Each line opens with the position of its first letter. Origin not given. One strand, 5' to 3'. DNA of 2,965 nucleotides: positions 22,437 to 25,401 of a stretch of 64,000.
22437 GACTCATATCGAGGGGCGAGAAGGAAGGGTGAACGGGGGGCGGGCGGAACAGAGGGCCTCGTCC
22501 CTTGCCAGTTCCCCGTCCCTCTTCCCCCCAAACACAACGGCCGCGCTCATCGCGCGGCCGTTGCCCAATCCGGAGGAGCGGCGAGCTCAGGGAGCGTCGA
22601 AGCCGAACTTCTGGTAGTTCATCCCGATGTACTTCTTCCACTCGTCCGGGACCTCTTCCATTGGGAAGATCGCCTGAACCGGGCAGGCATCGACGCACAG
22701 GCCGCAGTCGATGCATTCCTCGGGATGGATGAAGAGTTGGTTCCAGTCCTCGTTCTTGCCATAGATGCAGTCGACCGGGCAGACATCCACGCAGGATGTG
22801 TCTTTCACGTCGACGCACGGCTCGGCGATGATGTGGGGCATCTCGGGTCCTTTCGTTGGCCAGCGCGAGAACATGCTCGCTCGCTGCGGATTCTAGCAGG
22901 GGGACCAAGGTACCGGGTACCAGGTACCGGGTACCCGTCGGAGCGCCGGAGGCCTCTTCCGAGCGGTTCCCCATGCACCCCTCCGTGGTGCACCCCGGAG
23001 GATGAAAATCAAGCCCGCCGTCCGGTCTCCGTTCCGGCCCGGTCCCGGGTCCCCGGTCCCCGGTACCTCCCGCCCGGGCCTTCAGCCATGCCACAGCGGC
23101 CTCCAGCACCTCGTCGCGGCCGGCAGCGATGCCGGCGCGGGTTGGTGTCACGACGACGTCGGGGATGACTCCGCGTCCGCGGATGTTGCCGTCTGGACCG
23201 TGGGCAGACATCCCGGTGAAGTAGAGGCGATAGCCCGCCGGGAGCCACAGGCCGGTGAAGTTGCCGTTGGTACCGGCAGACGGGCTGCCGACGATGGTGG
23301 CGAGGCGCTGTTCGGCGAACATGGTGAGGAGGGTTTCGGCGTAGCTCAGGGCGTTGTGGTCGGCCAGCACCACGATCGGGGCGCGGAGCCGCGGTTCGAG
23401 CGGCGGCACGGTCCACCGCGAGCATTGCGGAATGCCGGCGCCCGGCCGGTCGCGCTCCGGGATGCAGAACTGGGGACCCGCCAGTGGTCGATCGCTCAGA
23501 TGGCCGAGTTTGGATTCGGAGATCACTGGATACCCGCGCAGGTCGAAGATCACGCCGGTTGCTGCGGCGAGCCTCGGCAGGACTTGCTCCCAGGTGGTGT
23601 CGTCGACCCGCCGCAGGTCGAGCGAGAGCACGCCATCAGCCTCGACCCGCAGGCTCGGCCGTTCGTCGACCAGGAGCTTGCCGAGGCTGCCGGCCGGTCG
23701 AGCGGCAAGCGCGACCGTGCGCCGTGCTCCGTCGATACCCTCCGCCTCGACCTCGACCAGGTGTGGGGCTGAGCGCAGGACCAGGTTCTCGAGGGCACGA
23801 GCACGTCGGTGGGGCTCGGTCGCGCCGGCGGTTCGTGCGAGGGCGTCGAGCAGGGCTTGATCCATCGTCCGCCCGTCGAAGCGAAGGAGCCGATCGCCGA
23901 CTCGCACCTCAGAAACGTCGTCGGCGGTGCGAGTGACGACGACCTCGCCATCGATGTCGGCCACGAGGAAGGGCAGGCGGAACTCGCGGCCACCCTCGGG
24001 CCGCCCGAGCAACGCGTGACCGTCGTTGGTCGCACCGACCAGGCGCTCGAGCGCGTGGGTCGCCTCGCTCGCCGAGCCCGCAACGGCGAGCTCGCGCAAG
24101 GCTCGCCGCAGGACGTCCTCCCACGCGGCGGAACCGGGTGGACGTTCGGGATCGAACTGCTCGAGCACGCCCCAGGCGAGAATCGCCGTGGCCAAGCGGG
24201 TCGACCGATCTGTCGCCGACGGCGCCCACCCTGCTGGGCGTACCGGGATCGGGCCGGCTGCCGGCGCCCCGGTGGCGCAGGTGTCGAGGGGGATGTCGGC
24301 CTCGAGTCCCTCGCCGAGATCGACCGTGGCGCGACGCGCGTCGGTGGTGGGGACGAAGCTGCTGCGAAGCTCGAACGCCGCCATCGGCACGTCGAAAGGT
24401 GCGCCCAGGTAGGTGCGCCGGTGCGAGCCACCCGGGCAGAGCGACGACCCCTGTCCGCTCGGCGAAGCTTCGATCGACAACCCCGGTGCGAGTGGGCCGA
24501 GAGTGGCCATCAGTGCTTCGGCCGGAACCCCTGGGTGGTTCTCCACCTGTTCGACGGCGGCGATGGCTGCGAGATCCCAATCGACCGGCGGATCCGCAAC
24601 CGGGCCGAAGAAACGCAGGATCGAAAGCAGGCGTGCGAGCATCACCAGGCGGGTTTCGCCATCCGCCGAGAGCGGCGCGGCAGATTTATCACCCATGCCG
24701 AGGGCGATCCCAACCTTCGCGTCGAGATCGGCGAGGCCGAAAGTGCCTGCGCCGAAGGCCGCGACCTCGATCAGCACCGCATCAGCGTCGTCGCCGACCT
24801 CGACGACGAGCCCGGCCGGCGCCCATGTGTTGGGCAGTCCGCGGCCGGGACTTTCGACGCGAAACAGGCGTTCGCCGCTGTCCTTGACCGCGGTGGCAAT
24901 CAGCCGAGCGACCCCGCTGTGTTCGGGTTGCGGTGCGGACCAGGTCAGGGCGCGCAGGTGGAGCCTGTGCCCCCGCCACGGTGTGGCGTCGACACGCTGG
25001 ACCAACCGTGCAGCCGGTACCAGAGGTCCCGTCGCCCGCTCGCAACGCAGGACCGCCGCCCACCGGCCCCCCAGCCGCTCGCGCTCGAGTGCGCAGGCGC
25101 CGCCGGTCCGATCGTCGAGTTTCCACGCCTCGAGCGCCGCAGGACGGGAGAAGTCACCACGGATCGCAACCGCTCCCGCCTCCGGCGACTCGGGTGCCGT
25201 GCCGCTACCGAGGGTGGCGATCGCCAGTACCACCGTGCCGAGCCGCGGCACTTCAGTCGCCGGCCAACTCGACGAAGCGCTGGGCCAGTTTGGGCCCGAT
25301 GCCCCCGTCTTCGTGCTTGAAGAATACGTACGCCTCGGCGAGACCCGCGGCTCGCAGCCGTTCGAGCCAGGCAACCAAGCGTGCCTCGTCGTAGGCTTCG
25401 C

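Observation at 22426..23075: Repeat insertion has removed the stop codon of the S41 peptidase gene; the open frame continues about 640 nt through the repeat and antisense to the ferredoxin gene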

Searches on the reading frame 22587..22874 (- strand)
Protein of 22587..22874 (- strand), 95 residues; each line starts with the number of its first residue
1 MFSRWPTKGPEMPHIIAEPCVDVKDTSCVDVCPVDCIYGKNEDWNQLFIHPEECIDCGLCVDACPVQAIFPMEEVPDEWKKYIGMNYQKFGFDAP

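Call 8: search_protein_families(library=pfam, proteins=[window:22587-22874:-], max_evalue=0.01)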
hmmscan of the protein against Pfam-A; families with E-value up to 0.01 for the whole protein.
window:22587-22874:- (95 aa): 14 families
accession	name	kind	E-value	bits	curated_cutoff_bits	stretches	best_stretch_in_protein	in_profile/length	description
PF12838.12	Fer4_7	-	3.4e-12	47.1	27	2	27-68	7-52/52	4Fe-4S dicluster domain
PF00037.32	Fer4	-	3.1e-11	43.1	21.1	1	49-69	3-23/24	4Fe-4S binding domain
PF13484.11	Fer4_16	-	5.2e-09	37.2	30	1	53-72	1-20/66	4Fe-4S double cluster binding domain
PF14697.11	Fer4_21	-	7.1e-08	32.9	35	1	49-69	3-26/59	4Fe-4S dicluster domain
PF13237.11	Fer4_10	-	2.2e-07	31.1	25.5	1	15-65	4-53/53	4Fe-4S dicluster domain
PF12797.12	Fer4_2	-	3e-07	30.4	24.5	1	48-66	4-22/22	4Fe-4S binding domain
PF13187.11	Fer4_9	-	4.5e-06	27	27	1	27-69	7-52/52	4Fe-4S dicluster domain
PF12800.12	Fer4_4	-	4.9e-06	26.9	24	1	51-66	1-16/17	4Fe-4S binding domain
PF12837.12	Fer4_6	-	5.1e-06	26.6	25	1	53-69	8-24/24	4Fe-4S binding domain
PF25160.1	LdpA_Fe-S-bd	-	3.1e-05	24.1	27.6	1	27-69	8-43/49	LdpA Fe-S cluster-binding domain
PF13183.11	Fer4_8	-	4.7e-05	24.3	27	1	52-71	3-22/68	4Fe-4S dicluster domain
PF12798.12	Fer4_3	-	0.00023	22.2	27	1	54-68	1-15/15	4Fe-4S binding domain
PF13534.11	Fer4_17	-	0.00068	20.6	22.2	1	53-73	1-21/61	4Fe-4S dicluster domain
PF13247.11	Fer4_11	-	0.0035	18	26.2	1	15-71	5-61/100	4Fe-4S dicluster domain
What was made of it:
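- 22587..22841 (-): Ferredoxin gene (84 aa, 4Fe-4S dicluster), same strand, crossed by the run-on frame in another frame. Pfam Fer4_7 and Fer4 (call 8).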

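Call 50: list_cluster_members(proteins=[window:22590-22841:-, window:25256-25957:-, window:15017-16333:-])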
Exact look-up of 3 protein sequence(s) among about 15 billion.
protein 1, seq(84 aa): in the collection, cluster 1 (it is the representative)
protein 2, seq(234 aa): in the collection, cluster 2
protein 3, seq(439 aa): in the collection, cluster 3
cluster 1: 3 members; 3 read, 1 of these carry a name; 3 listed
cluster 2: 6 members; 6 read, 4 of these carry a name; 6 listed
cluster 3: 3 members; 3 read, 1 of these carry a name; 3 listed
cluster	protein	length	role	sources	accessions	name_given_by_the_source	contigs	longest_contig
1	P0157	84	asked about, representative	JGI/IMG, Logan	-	NAD-dependent dihydropyrimidine dehydrogenase PreA subunit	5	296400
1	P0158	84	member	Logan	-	-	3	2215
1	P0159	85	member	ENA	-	-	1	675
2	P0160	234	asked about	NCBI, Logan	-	-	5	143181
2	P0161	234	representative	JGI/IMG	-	uncharacterized protein YecE (DUF72 family)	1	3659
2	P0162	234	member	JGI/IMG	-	uncharacterized protein YecE (DUF72 family)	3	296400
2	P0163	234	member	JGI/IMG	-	uncharacterized protein YecE (DUF72 family)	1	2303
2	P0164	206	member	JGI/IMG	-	uncharacterized protein YecE (DUF72 family)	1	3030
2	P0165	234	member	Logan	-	-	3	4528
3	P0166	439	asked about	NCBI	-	-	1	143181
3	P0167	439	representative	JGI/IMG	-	PhoH-like ATPase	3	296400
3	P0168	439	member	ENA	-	-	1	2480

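Call 51: find_encoding_contigs(protein=window:22590-22874:-, flank=500, max_places=5)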
Protein window:22590-22874:- (95 aa): no gene with exactly this product is on record in the collection.

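Call 52: find_encoding_contigs(protein=window:22590-22841:-, flank=1500, max_places=10)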
Protein window:22590-22841:- (84 aa): 11 contigs read that carry it; 8 places shown.
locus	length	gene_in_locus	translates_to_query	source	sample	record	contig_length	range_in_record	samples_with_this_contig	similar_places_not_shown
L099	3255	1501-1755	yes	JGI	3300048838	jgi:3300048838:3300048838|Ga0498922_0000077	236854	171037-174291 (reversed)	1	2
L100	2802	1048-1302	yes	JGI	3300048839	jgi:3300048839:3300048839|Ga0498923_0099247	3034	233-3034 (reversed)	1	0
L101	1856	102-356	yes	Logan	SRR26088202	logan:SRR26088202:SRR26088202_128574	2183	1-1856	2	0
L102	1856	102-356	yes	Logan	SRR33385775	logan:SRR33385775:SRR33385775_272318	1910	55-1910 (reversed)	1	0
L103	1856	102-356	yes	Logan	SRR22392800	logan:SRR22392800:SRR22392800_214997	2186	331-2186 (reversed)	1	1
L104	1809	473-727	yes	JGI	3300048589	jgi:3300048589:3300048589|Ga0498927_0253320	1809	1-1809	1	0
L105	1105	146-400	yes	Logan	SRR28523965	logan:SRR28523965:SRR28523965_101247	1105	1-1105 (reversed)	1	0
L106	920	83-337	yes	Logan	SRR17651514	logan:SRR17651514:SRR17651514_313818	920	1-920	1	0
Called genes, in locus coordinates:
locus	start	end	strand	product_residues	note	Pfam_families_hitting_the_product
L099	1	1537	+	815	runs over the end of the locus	PF03572:Peptidase_S41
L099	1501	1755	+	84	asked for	PF12837:Fer4_6 (faint), PF13237:Fer4_10 (weak), PF12838:Fer4_7, PF13187:Fer4_9 (weak), PF12797:Fer4_2 (weak), PF00037:Fer4, PF12800:Fer4_4 (weak), PF12838:Fer4_7 (weak), +2 more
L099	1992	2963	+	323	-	PF00226:DnaJ, PF01556:DnaJ_C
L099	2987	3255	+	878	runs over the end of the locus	PF02861:Clp_N, PF23569:NBD_SMAX1, PF00004:AAA, PF17871:AAA_lid_9, PF00004:AAA, PF07724:AAA_2, PF07728:AAA_5, PF10431:ClpB_D2-small, +11 more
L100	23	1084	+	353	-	PF03572:Peptidase_S41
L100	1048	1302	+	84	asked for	PF12837:Fer4_6 (faint), PF13237:Fer4_10 (weak), PF12838:Fer4_7, PF13187:Fer4_9 (weak), PF12797:Fer4_2 (weak), PF00037:Fer4, PF12800:Fer4_4 (weak), PF12838:Fer4_7 (weak), +2 more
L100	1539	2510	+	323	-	PF00226:DnaJ, PF01556:DnaJ_C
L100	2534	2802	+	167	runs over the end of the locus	?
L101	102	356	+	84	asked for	PF12837:Fer4_6 (faint), PF13237:Fer4_10 (weak), PF12838:Fer4_7, PF13187:Fer4_9 (weak), PF12797:Fer4_2 (weak), PF00037:Fer4, PF12800:Fer4_4 (weak), PF12838:Fer4_7 (weak), +2 more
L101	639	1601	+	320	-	PF00226:DnaJ, PF01556:DnaJ_C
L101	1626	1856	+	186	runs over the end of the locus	?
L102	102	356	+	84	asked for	PF12837:Fer4_6 (faint), PF13237:Fer4_10 (weak), PF12838:Fer4_7, PF13187:Fer4_9 (weak), PF12797:Fer4_2 (weak), PF00037:Fer4, PF12800:Fer4_4 (weak), PF12838:Fer4_7 (weak), +2 more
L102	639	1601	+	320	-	PF00226:DnaJ, PF01556:DnaJ_C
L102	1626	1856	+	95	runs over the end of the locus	?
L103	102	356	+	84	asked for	PF12837:Fer4_6 (faint), PF13237:Fer4_10 (weak), PF12838:Fer4_7, PF13187:Fer4_9 (weak), PF12797:Fer4_2 (weak), PF00037:Fer4, PF12800:Fer4_4 (weak), PF12838:Fer4_7 (weak), +2 more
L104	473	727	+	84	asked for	PF12837:Fer4_6 (faint), PF13237:Fer4_10 (weak), PF12838:Fer4_7, PF13187:Fer4_9 (weak), PF12797:Fer4_2 (weak), PF00037:Fer4, PF12800:Fer4_4 (weak), PF12838:Fer4_7 (weak), +2 more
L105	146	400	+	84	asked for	PF12837:Fer4_6 (faint), PF13237:Fer4_10 (weak), PF12838:Fer4_7, PF13187:Fer4_9 (weak), PF12797:Fer4_2 (weak), PF00037:Fer4, PF12800:Fer4_4 (weak), PF12838:Fer4_7 (weak), +2 more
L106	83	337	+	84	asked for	PF12837:Fer4_6 (faint), PF13237:Fer4_10 (weak), PF12838:Fer4_7, PF13187:Fer4_9 (weak), PF12797:Fer4_2 (weak), PF00037:Fer4, PF12800:Fer4_4 (weak), PF12838:Fer4_7 (weak), +2 more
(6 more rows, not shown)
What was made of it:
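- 22587..22841 (-): The 84-aa product is called in other assemblies (call 52).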

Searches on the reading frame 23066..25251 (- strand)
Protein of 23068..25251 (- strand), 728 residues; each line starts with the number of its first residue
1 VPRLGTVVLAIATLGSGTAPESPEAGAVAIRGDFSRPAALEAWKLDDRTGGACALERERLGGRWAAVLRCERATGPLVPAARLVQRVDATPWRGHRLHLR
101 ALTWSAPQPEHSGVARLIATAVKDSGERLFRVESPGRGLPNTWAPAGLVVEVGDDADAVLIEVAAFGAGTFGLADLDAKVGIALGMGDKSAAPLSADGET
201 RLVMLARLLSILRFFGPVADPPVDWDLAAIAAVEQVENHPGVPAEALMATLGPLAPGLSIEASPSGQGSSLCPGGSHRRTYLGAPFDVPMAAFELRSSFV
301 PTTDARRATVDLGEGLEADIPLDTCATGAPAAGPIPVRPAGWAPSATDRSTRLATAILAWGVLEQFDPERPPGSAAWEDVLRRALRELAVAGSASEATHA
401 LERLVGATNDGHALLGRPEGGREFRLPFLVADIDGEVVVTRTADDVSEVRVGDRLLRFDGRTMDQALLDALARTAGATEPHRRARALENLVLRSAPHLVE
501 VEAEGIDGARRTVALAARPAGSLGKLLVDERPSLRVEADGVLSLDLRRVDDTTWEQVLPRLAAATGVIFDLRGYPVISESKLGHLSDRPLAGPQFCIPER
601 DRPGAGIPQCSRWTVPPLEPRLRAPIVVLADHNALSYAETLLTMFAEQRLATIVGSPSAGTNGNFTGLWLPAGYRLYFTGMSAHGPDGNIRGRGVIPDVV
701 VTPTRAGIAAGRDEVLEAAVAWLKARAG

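Call 17: find_related_loci(query=window:23066-25251:-, collection=genome_contigs, flank=3000)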
Query window:23066-25251:- (728 aa) in genome_contigs; peptide patterns used: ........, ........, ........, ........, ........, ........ (x = any residue, [..] = any of these).
64 stretches matched a pattern, but none encodes a relative of the query by tblastn (E <= 1e-3).

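Call 18: find_related_loci(query=window:23066-25251:-, collection=metagenome_contigs, flank=3000)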
Query window:23066-25251:- (728 aa) in metagenome_contigs; peptide patterns used: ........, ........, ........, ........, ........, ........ (x = any residue, [..] = any of these).
119 stretches matched a pattern, but none encodes a relative of the query by tblastn (E <= 1e-3).
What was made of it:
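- Tried and rejected: Relatives with an empty site or preserved stop. find_related_loci with the peptidase in genome_contigs and metagenome_contigs found nothing (calls 17, 18).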

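Call 28: search_protein_representatives(protein=window:23066-25251:-)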
Query: 728 residues. Proteins with E-value up to 0.001 (for the whole library): 5938; up to 1e-10: 3555; up to 1e-30: 911. The best 150 are listed.
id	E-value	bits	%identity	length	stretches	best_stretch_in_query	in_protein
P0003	6.3e-160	550.3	95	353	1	463-728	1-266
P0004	5.7e-82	292.6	37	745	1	8-720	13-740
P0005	2.5e-75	270.6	37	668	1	81-723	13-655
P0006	5.0e-75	269.6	34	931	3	299-724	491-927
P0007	8.6e-72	258.9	36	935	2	81-720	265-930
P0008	4.5e-70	253.2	33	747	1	8-724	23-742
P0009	4.1e-69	250.1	35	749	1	81-725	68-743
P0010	3.3e-68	247.1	36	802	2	344-723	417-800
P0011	4.2e-68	246.7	38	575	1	179-724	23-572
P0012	4.5e-68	246.6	36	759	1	65-723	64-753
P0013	4.8e-68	246.5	35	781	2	303-724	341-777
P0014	7.7e-68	245.8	34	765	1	78-728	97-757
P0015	1.4e-67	245.0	36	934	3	308-728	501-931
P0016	1.8e-67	244.7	32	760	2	328-720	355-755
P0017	6.8e-67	242.7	35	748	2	308-721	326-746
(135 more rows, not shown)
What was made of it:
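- Tried and rejected: The exhaustive representative search with the core alone gave 5938 (call 28).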

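Call 32: find_encoding_contigs(protein=P0003, flank=3000, max_places=4)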
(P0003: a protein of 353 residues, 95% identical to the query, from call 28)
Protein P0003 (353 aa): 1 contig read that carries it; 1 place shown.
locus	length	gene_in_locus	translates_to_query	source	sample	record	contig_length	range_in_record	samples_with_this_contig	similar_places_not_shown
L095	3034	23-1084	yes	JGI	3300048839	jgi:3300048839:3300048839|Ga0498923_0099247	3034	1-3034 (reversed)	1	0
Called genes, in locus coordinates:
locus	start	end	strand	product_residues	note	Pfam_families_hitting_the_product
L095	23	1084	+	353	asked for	PF03572:Peptidase_S41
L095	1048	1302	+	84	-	PF12837:Fer4_6 (faint), PF13237:Fer4_10 (weak), PF12838:Fer4_7, PF13187:Fer4_9 (weak), PF12797:Fer4_2 (weak), PF00037:Fer4, PF12800:Fer4_4 (weak), PF12838:Fer4_7 (weak), +2 more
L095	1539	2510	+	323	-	PF00226:DnaJ, PF01556:DnaJ_C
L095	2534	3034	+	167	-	?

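Call 57: search_protein_families(library=ncbifam, proteins=[window:23068-25251:-], max_evalue=0.01)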
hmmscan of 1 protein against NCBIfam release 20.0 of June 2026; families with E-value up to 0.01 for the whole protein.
window:23068-25251:- (728 aa): 2 families
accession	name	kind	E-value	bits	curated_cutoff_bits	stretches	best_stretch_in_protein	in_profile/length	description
NF033424.1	chlamy_CPAF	equivalog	1.4e-05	23.9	250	0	425-502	107-190/564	protease-like activity factor CPAF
NF045589.1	Cterm_S41_CtpB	exception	0.0083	14.8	633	0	624-704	302-383/416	carboxyl-terminal processing protease CtpB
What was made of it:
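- On Peptidase family S41 (Pfam PF03572; CPAF/Ctp-like): NCBIfam matches are far below their cut-offs (call 57), so it is not an equivalog of CPAF or CtpB.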

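Call 58: search_solved_structures(query=A2, max_evalue=0.001)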
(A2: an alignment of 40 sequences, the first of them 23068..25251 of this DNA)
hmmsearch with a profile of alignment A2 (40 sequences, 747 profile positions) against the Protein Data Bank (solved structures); distinct sequences matched with E-value up to 0.001: 18.
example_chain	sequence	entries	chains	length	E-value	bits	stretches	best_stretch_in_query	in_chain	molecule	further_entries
4ghn_A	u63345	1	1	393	8.6e-15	57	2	414-587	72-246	Uncharacterized protein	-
3dja_A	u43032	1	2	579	6e-13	50.9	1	414-535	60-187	Protein CT_858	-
3dor_A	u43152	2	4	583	6.1e-13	50.8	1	414-535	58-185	Protein CT_858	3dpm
3dpn_A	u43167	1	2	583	5.2e-12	47.8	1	414-535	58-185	Protein CT_858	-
4l8k_A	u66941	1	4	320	4.9e-11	44.5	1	565-742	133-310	putative peptidase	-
7rpq_A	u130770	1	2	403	2.7e-09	38.8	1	460-722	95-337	Probable carboxyl-terminal protease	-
8ag9_A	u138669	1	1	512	2.8e-08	35.4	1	33-192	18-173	Endoglucanase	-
7rqh_A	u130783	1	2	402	4.1e-08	34.9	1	460-722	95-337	Probable carboxyl-terminal protease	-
8sxe_A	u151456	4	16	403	4.1e-08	34.9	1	460-722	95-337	Probable carboxyl-terminal protease | Carboxyl-terminal protease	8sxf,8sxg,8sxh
4c2c_A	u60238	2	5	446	3.3e-06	28.6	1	508-721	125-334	CARBOXY-TERMINAL PROCESSING PROTEASE CTPB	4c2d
4c2h_A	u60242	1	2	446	3.6e-06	28.5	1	508-721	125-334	CARBOXY-TERMINAL PROCESSING PROTEASE CTPB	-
4c2f_A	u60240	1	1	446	3.7e-06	28.4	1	508-721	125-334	CARBOXY-TERMINAL PROCESSING PROTEASE CTPB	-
9ku0_A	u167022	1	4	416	4.7e-06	28.1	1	557-722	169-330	Carboxyl-terminal protease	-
9jr1_A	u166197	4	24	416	4.8e-06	28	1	557-722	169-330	Carboxyl-terminal protease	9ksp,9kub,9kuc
9ku3_A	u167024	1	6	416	3.2e-05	25.3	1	557-722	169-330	Carboxyl-terminal protease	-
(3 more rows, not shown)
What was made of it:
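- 23065..25251 (-): S41-family peptidase core (729 codons, GTG 25251 to GGT 23067-23065, ending ............); no stop codon of its own. A profile of the family hits CPAF and CtpA/CtpB structures (call 58).
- On Peptidase family S41 (Pfam PF03572; CPAF/Ctp-like): A profile of 40 family members hits the CPAF (3dja, 3dor) and CtpA/CtpB structures at E = 6e-13 to 5e-5 (call 58).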
